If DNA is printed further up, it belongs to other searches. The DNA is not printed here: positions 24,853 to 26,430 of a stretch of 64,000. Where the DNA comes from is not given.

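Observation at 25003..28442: AOS-family PLP enzyme + multi-TM histidine kinase + single-domain response regulator directly upstream of the type IV pilus operon: candidate CqsA/LqsA-type autoinducer module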

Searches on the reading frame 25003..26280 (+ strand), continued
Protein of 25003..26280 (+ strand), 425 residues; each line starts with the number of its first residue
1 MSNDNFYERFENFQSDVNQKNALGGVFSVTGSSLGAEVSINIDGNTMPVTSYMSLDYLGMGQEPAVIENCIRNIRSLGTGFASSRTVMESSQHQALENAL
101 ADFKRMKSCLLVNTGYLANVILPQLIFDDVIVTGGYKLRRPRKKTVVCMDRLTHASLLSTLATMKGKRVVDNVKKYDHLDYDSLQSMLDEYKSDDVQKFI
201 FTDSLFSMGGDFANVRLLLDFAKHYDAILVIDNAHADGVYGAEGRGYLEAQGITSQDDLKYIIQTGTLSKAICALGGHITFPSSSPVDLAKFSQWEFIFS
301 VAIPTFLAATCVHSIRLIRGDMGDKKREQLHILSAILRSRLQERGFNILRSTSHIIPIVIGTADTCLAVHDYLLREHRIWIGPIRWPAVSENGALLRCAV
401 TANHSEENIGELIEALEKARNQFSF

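Call 16: find_encoding_contigs(protein=P0006, flank=8000, max_places=2)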
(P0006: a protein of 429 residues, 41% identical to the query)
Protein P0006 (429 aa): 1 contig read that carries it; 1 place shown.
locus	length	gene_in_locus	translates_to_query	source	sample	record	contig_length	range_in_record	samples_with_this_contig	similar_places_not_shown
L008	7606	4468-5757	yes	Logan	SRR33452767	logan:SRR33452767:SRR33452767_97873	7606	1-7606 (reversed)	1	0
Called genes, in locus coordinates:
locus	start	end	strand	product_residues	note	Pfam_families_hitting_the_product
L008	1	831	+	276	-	?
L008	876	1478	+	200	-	-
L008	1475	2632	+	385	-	PF13439:Glyco_transf_4, PF13579:Glyco_trans_4_4, PF20706:GT4-conflict, PF00534:Glycos_transf_1, PF13692:Glyco_trans_1_4, PF13524:Glyco_trans_1_2 (weak)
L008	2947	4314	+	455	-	-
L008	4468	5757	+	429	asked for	PF00155:Aminotran_1_2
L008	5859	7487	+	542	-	PF16927:HisKA_7TM, PF00512:HisKA, PF02518:HATPase_c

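Call 34: search_protein_families(library=pfam, proteins=[L002:9381-10280:+, L004:9366-10265:+, L005:6498-7397:+, L004:13008-13970:+], max_evalue=10)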
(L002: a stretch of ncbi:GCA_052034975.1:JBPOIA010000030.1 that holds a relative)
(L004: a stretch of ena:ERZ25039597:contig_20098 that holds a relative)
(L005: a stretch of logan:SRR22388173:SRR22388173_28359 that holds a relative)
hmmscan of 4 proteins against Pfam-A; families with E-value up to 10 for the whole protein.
L002:9381-10280:+ (300 aa): 3 families
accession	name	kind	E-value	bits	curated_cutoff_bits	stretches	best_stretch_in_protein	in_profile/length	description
PF16927.11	HisKA_7TM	-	5.6e-12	46.4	28.6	1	6-219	3-221/224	N-terminal 7TM region of histidine kinase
PF12576.13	DUF3754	-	0.13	12.7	27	1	217-286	57-126/137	Protein of unknown function (DUF3754)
PF17272.7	DUF5337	-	0.14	12.5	27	0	142-155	55-68/74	Family of unknown function (DUF5337)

L004:9366-10265:+ (300 aa): 4 families
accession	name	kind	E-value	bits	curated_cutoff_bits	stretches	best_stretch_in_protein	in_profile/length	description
PF16927.11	HisKA_7TM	-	3.8e-08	33.9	28.6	1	5-217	2-220/224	N-terminal 7TM region of histidine kinase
PF17609.7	HCMV_UL124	-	0.14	12.8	27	1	231-290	36-95/126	Family of unknown function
PF06305.16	LapA_dom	-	0.44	10.9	28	1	253-293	21-63/64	Lipopolysaccharide assembly protein A domain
PF07695.17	7TMR-DISM_7TM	-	1.1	9.5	29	1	3-212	5-203/205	7TM diverse intracellular signalling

L005:6498-7397:+ (300 aa): 5 families
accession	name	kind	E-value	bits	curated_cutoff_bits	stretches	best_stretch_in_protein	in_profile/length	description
PF16927.11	HisKA_7TM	-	1.9e-13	51.2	28.6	1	6-219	3-221/224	N-terminal 7TM region of histidine kinase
PF12769.12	PNTB_4TM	-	0.00017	22.4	26.2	1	203-271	9-79/85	4TM region of pyridine nucleotide transhydrogenase, mitoch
PF06936.16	Selenoprotein_S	-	0.37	11.1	29.8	1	126-164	28-66/192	Selenoprotein S (SelS)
PF15145.11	DUF4577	-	2.8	8.4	27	1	237-296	48-108/128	Domain of unknown function (DUF4577)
PF08285.16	DPM3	-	6.8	7.4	25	1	132-148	46-62/90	Dolichol-phosphate mannosyltransferase subunit 3 (DPM3)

L004:13008-13970:+ (321 aa): 3 families
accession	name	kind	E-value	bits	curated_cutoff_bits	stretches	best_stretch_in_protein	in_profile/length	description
PF16927.11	HisKA_7TM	-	2e-13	51.2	28.6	1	12-234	4-222/224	N-terminal 7TM region of histidine kinase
PF01435.24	Peptidase_M48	-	0.38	11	20.3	1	233-295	82-142/186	Peptidase family M48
PF11992.13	TgpA_N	-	0.68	9.3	30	2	8-120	18-125/333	TgpA N-terminal domain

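Call 36: search_protein_families(library=pfam, proteins=[L005:3610-4980:+, L002:5675-7033:+, L005:1628-2239:+, L005:8689-9141:+, L005:9218-9943:-, L005:11897-12739:+, L002:12908-13432:+, L002:13451-13987:+, L002:14065-14898:+], max_evalue=0.1)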
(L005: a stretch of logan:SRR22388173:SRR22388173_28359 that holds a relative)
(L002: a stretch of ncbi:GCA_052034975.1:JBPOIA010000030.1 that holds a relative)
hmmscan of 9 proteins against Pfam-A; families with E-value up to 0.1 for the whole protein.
L005:3610-4980:+ (456 aa): 0 families

L002:5675-7033:+ (452 aa): 3 families
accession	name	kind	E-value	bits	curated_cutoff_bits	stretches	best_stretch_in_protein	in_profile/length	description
PF05944.17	Phage_term_smal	-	0.0079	16.6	29.4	1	142-206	10-73/130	Phage small terminase subunit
PF14851.11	FAM176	-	0.018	15.3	31.5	1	18-91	22-94/152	FAM176 family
PF06237.18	SLC52_ribofla_tr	-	0.066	12.6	27.9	0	18-93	192-264/429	Solute carrier family 52, riboflavin transporter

L005:1628-2239:+ (203 aa): 1 family
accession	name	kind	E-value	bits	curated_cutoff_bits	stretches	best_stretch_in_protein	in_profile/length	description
PF02706.20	Wzz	-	0.00083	20.1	25.5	1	2-89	4-87/91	Chain length determinant protein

L005:8689-9141:+ (150 aa): 2 families
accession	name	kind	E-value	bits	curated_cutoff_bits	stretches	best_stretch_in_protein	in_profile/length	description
PF04039.18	MnhB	-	0.029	15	22.5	1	4-67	59-124/127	Domain related to MnhB subunit of Na+/H+ antiporter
PF19943.4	DUF6405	-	0.057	13.7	25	0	14-30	16-32/37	Family of unknown function (DUF6405)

L005:9218-9943:- (241 aa): 2 families
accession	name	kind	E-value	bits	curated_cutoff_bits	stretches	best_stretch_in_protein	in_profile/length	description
PF13508.13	Acetyltransf_7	-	2.8e-05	24.8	27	1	101-191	22-83/84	Acetyltransferase (GNAT) domain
PF00583.31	Acetyltransf_1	-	0.00016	22.3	20.7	1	43-132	14-83/116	Acetyltransferase (GNAT) family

L005:11897-12739:+ (280 aa): 5 families
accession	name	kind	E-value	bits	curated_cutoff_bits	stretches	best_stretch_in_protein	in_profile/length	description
PF00072.30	Response_reg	-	4.8e-45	152.7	30.2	2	4-112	1-105/111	Response regulator receiver domain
PF23198.2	PDE8A_N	-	0.0021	18.4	29.6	0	168-235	26-94/147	PDE8A-like, N-terminal domain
PF01728.25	FtsJ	-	0.018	15.4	24.1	0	20-69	66-114/181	FtsJ-like methyltransferase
PF13649.12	Methyltransf_25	-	0.041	15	27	0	152-206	21-74/97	Methyltransferase domain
PF15439.11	NYAP_N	-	0.071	12.8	38.6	0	155-177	188-210/394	Neuronal tyrosine-phosphorylated phosphoinositide-3-kinase adapter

L002:12908-13432:+ (174 aa): 0 families

L002:13451-13987:+ (178 aa): 0 families

L002:14065-14898:+ (277 aa): 0 families
